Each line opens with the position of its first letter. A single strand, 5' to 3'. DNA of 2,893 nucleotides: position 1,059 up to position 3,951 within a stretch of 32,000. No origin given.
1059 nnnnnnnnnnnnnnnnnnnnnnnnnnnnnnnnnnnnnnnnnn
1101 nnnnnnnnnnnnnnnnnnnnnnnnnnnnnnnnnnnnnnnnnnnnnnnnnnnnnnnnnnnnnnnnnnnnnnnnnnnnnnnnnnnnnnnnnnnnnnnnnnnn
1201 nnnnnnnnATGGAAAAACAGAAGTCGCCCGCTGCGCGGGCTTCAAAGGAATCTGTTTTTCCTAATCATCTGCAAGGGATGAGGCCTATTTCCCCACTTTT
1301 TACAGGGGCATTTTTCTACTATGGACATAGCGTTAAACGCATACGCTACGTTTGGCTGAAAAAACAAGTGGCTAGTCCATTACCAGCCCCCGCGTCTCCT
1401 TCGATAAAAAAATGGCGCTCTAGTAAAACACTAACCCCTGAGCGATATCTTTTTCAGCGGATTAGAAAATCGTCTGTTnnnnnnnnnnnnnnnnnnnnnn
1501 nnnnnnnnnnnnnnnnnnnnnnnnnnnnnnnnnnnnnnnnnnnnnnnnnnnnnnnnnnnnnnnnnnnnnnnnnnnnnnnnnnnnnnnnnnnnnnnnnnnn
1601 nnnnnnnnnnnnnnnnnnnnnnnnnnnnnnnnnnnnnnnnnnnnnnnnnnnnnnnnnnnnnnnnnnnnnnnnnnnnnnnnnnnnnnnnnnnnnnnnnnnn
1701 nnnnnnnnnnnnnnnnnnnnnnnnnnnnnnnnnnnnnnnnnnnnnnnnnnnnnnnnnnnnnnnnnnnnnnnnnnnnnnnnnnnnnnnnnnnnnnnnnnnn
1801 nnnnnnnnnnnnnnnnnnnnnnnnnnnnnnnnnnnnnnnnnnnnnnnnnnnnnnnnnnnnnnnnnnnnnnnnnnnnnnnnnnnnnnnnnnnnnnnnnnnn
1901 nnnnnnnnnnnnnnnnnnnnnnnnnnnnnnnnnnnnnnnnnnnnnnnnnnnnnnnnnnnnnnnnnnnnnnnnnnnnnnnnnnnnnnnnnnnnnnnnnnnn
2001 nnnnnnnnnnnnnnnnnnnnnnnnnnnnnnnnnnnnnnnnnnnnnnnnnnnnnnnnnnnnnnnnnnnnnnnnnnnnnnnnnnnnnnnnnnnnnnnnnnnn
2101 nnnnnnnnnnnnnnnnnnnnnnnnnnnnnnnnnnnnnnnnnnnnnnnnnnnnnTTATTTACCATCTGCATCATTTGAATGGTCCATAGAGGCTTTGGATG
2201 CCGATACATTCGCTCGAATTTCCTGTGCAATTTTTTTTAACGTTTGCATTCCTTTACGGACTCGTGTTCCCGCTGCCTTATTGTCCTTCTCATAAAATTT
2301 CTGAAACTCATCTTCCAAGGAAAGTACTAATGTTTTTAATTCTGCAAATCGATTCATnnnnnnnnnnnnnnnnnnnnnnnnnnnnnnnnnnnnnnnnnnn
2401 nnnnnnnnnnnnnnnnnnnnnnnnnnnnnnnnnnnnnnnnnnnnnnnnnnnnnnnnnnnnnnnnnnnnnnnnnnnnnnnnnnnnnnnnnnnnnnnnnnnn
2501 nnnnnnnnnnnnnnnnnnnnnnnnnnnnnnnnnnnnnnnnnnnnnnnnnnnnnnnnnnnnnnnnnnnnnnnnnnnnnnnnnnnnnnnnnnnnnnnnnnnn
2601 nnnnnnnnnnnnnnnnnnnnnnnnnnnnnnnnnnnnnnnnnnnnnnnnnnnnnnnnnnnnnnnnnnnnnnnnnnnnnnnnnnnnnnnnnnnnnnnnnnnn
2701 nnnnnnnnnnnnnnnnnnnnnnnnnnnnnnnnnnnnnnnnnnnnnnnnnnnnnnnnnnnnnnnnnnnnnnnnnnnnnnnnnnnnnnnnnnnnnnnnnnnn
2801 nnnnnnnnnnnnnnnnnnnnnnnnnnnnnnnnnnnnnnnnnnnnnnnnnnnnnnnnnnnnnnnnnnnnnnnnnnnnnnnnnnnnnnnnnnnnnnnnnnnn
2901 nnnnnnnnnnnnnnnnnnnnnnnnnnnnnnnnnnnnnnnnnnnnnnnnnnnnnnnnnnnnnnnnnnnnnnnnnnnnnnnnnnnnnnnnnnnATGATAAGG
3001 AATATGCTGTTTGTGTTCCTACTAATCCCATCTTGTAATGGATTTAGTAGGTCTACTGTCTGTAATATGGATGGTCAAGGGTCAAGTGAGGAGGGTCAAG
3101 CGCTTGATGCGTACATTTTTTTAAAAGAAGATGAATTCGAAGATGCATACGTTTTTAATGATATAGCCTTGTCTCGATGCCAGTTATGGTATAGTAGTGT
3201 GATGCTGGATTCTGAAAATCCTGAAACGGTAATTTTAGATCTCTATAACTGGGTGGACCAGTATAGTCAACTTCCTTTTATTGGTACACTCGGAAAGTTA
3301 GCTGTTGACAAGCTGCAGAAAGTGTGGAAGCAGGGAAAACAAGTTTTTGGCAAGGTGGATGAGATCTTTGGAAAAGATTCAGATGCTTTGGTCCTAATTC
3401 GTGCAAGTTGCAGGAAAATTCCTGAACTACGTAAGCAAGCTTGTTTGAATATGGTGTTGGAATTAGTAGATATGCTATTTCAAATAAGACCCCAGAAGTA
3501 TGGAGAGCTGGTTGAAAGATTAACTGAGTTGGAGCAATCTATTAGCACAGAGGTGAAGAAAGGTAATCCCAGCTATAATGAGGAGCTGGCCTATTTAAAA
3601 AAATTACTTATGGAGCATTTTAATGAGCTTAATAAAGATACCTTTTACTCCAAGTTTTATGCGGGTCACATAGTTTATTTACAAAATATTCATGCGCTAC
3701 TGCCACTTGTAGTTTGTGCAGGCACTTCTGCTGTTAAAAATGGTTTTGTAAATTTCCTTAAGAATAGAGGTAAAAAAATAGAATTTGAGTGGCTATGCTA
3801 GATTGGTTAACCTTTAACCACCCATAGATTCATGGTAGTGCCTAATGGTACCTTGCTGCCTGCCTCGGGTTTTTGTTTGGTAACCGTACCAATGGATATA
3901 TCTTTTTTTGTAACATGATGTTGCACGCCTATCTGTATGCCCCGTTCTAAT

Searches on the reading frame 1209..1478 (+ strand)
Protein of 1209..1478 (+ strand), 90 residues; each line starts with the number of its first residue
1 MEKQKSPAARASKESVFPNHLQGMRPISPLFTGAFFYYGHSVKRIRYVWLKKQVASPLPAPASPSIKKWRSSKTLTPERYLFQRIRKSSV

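Call 80: find_homologous_proteins(query=window:1209-1478:+, max_evalue=0.001)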
Query window:1209-1478:+ (90 aa): 18 proteins with E <= 0.001 among 25 candidates.
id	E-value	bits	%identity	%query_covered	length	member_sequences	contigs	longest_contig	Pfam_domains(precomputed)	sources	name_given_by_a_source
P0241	7.1e-51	187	97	100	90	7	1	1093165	-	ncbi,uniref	ncbi:hypothetical protein [Cardinium endosymbiont of Philonthus spinipes]|uniref:hypothetical protei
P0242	1.2e-44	168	88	100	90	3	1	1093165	-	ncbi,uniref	ncbi:hypothetical protein [Cardinium endosymbiont of Philonthus spinipes]|uniref:hypothetical protei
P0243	2.5e-19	87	82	50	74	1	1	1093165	-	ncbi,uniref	ncbi:hypothetical protein [Cardinium endosymbiont of Philonthus spinipes]|uniref:hypothetical protei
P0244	1.5e-17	81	93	49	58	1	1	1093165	-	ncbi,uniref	ncbi:hypothetical protein [Cardinium endosymbiont of Philonthus spinipes]|uniref:hypothetical protei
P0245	6.4e-17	79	78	56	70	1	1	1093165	-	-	-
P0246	5.4e-16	76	87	50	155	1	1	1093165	-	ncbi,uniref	ncbi:hypothetical protein [Cardinium endosymbiont of Philonthus spinipes]|uniref:hypothetical protei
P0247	6.8e-16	76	69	58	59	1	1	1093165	-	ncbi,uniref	ncbi:hypothetical protein [Cardinium endosymbiont of Philonthus spinipes]|uniref:hypothetical protei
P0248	1.1e-15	75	76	56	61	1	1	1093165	-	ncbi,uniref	ncbi:hypothetical protein [Cardinium endosymbiont of Philonthus spinipes]|uniref:hypothetical protei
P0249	1.4e-15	75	66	68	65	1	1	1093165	-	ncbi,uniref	ncbi:hypothetical protein [Cardinium endosymbiont of Philonthus spinipes]|uniref:hypothetical protei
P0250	3.4e-15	74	69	58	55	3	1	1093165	-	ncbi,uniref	ncbi:hypothetical protein [Cardinium endosymbiont of Philonthus spinipes]|uniref:hypothetical protei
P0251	5.5e-15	73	82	50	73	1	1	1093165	-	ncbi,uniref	ncbi:hypothetical protein [Cardinium endosymbiont of Philonthus spinipes]|uniref:hypothetical protei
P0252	7.2e-15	73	78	51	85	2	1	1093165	-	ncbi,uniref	ncbi:hypothetical protein [Cardinium endosymbiont of Philonthus spinipes]|uniref:hypothetical protei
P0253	1.7e-14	71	78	50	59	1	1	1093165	-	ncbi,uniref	ncbi:hypothetical protein [Cardinium endosymbiont of Philonthus spinipes]|uniref:hypothetical protei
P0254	2.7e-14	71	66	59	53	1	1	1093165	-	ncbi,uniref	ncbi:hypothetical protein [Cardinium endosymbiont of Philonthus spinipes]|uniref:hypothetical protei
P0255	3.8e-14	70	78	50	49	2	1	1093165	-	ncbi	ncbi:hypothetical protein [Cardinium endosymbiont of Philonthus spinipes]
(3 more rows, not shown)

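Call 81: find_encoding_contigs(protein=P0241, flank=1500, max_places=10)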
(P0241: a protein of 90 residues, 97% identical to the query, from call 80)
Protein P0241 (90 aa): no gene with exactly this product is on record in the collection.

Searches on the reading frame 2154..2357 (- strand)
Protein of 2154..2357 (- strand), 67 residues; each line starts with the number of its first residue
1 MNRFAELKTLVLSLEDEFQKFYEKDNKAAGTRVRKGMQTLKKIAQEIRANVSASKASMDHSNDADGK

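Call 56: find_encoding_contigs(protein=window:2154-2357:-, flank=5000, max_places=8)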
Protein window:2154-2357:- (67 aa): no gene with exactly this product is on record in the collection.

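Call 59: search_protein_families(library=ncbifam, proteins=[window:2154-2357:-], max_evalue=0.01)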
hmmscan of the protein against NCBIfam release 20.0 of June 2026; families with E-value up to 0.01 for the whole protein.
window:2154-2357:- (67 aa): 1 family
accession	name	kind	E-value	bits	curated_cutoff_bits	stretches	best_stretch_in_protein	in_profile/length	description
NF051889.1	HistH1likeHctA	equivalog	0.00099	19.8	100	1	6-49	9-51/121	histone H1-like protein HctA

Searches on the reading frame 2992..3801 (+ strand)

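Call 9: search_protein_families(library=pfam, proteins=[window:2992-3801:+])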
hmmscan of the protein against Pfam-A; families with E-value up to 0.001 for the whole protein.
window:2992-3801:+ (269 aa): 0 families

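Call 59: search_protein_families(library=ncbifam, proteins=[window:2992-3801:+], max_evalue=0.01)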
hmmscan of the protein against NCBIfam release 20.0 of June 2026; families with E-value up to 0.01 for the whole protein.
window:2992-3801:+ (269 aa): 1 family
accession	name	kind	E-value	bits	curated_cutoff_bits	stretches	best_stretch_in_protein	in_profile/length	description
NF053679.1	CysteaSynCapA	equivalog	0.003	16.4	600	1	208-264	150-204/329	cysteate synthase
